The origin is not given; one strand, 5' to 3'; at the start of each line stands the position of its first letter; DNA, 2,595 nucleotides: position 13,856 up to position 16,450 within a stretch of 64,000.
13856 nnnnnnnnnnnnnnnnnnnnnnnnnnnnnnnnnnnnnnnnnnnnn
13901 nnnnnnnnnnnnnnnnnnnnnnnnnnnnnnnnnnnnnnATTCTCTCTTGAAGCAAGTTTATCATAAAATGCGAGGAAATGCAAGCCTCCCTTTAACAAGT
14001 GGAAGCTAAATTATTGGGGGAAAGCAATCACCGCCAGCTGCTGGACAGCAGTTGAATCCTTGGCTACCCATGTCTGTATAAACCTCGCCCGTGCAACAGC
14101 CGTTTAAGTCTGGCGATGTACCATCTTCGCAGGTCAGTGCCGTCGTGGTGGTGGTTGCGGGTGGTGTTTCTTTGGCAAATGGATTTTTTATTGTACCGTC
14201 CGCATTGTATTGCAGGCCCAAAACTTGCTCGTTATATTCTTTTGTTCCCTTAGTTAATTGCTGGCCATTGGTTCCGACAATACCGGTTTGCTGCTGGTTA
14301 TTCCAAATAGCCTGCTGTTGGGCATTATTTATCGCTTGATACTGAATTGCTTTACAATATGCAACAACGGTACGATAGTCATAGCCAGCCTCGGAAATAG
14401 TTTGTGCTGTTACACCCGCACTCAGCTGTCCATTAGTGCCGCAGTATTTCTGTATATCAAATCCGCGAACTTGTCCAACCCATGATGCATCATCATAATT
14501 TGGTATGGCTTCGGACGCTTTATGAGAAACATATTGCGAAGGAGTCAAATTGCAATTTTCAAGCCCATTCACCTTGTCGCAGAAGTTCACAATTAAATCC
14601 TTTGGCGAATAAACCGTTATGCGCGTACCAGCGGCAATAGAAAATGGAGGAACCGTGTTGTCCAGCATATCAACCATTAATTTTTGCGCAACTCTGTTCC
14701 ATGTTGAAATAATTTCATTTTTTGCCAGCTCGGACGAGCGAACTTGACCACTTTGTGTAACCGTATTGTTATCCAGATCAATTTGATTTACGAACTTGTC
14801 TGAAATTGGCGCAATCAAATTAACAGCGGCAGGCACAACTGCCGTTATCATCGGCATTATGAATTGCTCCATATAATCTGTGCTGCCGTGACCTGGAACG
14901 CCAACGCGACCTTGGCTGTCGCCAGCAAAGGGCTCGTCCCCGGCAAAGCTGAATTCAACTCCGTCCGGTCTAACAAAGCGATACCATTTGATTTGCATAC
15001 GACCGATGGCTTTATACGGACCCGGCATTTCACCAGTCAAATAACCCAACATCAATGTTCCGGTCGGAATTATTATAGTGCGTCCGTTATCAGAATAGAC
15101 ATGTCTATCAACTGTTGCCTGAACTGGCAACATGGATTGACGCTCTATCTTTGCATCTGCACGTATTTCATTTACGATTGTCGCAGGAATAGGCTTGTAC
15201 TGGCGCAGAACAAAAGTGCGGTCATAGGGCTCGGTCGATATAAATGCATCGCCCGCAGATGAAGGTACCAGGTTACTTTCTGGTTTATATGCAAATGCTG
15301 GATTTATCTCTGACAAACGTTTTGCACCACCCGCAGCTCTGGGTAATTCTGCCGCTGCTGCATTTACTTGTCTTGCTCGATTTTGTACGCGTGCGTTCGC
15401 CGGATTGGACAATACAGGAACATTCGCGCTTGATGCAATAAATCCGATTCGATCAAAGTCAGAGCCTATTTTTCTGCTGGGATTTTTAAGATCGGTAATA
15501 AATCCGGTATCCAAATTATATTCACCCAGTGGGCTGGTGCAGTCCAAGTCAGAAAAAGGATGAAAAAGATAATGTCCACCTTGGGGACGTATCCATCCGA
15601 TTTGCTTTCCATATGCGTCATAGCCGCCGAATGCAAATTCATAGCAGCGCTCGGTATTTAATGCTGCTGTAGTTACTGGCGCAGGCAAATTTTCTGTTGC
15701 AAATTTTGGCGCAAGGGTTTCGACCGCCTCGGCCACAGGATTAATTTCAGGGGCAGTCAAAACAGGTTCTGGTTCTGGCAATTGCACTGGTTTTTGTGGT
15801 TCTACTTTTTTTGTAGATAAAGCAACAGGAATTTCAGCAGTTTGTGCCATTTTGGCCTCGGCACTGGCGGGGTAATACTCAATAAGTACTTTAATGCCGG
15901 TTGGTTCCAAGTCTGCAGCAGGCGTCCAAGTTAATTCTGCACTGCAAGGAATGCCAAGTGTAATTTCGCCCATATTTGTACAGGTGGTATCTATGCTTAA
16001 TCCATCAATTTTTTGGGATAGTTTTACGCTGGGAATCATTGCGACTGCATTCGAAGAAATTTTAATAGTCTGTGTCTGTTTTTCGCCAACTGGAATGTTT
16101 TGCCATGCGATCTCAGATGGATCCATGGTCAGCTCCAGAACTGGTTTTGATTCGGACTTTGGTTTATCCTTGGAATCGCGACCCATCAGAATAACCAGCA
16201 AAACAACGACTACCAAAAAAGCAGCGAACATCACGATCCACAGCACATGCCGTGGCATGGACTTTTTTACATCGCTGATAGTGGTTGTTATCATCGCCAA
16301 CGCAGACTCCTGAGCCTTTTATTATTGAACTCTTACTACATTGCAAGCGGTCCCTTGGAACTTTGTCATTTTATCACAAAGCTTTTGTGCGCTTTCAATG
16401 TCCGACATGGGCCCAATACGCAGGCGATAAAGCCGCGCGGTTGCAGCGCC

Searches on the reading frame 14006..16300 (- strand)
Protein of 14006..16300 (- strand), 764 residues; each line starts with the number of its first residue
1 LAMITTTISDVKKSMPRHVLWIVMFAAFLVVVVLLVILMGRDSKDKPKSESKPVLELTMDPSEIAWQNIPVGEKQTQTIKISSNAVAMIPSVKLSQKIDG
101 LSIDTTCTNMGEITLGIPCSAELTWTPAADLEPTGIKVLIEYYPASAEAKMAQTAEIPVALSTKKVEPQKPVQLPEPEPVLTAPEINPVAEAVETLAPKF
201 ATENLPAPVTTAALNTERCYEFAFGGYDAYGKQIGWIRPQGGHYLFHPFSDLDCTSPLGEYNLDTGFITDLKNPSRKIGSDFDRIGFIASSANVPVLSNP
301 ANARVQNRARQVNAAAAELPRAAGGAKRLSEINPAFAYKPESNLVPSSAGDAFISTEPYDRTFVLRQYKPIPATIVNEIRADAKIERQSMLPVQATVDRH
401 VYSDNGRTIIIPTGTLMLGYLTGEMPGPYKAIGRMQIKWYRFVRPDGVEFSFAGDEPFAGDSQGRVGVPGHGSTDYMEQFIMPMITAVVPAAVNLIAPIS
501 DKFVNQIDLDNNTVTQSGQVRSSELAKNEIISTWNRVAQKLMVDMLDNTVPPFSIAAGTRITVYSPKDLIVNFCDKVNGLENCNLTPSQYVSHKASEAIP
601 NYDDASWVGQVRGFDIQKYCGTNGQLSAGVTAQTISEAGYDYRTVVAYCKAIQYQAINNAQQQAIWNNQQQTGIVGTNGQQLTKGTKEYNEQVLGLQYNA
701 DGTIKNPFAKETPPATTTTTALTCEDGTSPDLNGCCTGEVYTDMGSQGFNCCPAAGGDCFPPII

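Call 4: search_protein_families(library=pfam, proteins=[window:14006-16300:-], max_evalue=1)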
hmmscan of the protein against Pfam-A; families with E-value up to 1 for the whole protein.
window:14006-16300:- (764 aa): 1 family
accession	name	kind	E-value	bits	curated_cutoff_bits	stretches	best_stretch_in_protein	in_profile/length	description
PF03743.19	TrbI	-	2.6e-18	67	35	1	365-569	2-186/188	Bacterial conjugation TrbI-like protein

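Call 5: search_protein_families(library=ncbifam, proteins=[window:14006-16300:-], max_evalue=1)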
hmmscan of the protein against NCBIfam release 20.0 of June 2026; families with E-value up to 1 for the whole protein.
window:14006-16300:- (764 aa): 3 families
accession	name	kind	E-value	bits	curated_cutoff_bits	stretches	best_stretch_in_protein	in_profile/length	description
NF038091.1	T4SS_VirB10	equivalog_domain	3.6e-16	59.3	220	1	363-569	9-189/197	type IV secretion system protein VirB10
NF038092.1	T4SS_ComB10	equivalog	7.9e-13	48.3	300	1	366-569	25-209/225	DNA type IV secretion system protein ComB10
NF041587.1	YmgF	equivalog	0.052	13.6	100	0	19-43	11-34/72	cell division-associated protein YmgF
